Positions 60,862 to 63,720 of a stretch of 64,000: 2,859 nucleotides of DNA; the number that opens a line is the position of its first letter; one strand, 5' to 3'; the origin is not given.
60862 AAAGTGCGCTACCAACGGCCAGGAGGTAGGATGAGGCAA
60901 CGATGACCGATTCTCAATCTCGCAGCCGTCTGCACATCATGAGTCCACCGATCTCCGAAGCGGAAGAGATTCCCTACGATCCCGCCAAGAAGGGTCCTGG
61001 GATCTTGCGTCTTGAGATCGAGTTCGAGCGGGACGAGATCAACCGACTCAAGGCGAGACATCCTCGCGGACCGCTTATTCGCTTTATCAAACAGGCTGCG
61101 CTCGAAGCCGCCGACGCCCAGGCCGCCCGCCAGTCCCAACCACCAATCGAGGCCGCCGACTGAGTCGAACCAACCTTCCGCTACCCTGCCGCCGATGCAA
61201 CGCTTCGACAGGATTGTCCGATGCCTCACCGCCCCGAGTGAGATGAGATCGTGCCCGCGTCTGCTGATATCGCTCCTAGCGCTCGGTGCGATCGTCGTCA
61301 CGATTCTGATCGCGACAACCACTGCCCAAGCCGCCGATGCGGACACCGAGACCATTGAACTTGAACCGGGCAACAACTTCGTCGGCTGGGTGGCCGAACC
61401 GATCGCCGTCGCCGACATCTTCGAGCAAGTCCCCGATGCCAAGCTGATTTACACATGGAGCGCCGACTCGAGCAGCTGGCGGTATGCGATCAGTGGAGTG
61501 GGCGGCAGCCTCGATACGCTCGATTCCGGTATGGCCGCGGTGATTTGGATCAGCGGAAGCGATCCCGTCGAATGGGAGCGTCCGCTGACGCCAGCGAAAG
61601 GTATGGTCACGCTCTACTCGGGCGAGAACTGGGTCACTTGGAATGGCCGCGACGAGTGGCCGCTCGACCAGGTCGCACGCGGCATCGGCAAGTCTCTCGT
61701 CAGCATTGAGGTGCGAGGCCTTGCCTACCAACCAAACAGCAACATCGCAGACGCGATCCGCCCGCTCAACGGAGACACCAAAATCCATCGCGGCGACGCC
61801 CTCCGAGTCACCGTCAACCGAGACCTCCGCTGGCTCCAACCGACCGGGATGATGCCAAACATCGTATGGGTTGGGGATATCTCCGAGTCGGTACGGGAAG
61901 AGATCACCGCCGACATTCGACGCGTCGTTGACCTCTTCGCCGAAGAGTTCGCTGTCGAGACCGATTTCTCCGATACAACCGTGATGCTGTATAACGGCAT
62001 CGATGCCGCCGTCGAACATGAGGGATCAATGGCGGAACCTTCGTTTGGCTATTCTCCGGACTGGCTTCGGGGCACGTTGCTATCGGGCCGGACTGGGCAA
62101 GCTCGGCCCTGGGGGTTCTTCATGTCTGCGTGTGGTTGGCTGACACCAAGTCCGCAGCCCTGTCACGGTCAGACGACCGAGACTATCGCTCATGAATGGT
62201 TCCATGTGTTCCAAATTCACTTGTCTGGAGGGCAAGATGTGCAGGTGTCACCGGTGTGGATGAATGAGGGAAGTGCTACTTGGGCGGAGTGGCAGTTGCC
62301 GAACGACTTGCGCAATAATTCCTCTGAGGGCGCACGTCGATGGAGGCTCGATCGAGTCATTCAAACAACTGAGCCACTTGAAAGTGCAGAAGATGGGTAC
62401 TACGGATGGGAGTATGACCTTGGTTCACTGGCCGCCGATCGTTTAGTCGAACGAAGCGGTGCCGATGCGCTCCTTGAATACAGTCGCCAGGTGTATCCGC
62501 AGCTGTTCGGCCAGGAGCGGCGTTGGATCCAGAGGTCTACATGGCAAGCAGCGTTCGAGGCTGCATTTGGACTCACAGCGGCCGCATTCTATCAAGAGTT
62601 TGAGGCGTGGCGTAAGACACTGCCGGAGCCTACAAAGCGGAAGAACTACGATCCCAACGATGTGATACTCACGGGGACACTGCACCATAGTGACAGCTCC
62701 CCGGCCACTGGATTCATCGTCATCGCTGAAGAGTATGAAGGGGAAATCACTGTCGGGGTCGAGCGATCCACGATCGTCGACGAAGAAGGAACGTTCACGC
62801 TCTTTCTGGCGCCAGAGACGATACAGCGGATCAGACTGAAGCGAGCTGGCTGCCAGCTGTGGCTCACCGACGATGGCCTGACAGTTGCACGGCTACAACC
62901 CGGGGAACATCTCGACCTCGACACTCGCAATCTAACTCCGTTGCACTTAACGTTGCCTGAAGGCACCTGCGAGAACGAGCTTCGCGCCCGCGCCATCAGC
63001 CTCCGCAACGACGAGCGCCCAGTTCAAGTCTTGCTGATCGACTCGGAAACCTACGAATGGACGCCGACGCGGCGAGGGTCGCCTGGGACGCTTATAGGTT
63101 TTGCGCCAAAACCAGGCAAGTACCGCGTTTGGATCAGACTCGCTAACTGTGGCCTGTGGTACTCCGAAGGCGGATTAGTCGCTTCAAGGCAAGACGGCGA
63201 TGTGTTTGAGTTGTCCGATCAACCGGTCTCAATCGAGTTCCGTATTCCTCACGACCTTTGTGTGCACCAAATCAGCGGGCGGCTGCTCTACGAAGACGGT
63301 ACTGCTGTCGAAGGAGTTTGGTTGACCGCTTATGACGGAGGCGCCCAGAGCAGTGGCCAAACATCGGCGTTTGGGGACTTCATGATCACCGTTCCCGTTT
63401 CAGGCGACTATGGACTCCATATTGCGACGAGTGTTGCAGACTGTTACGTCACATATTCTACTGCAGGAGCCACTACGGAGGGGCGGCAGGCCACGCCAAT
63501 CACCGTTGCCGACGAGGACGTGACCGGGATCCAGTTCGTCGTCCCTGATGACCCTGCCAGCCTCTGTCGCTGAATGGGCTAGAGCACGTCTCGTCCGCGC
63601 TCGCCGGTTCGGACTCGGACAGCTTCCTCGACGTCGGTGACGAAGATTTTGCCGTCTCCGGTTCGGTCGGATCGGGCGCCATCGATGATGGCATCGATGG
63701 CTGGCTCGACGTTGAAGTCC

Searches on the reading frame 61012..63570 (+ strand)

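Call 54: search_protein_families(library=pfam, proteins=[window:61012-63570:+], max_evalue=0.001)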
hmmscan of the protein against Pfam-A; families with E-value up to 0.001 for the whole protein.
window:61012-63570:+ (853 aa): 1 family
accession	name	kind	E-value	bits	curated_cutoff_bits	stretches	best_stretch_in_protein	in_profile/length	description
PF13620.12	CarboxypepD_reg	-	3.9e-07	30.8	32.3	1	753-832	1-79/82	Carboxypeptidase regulatory-like domain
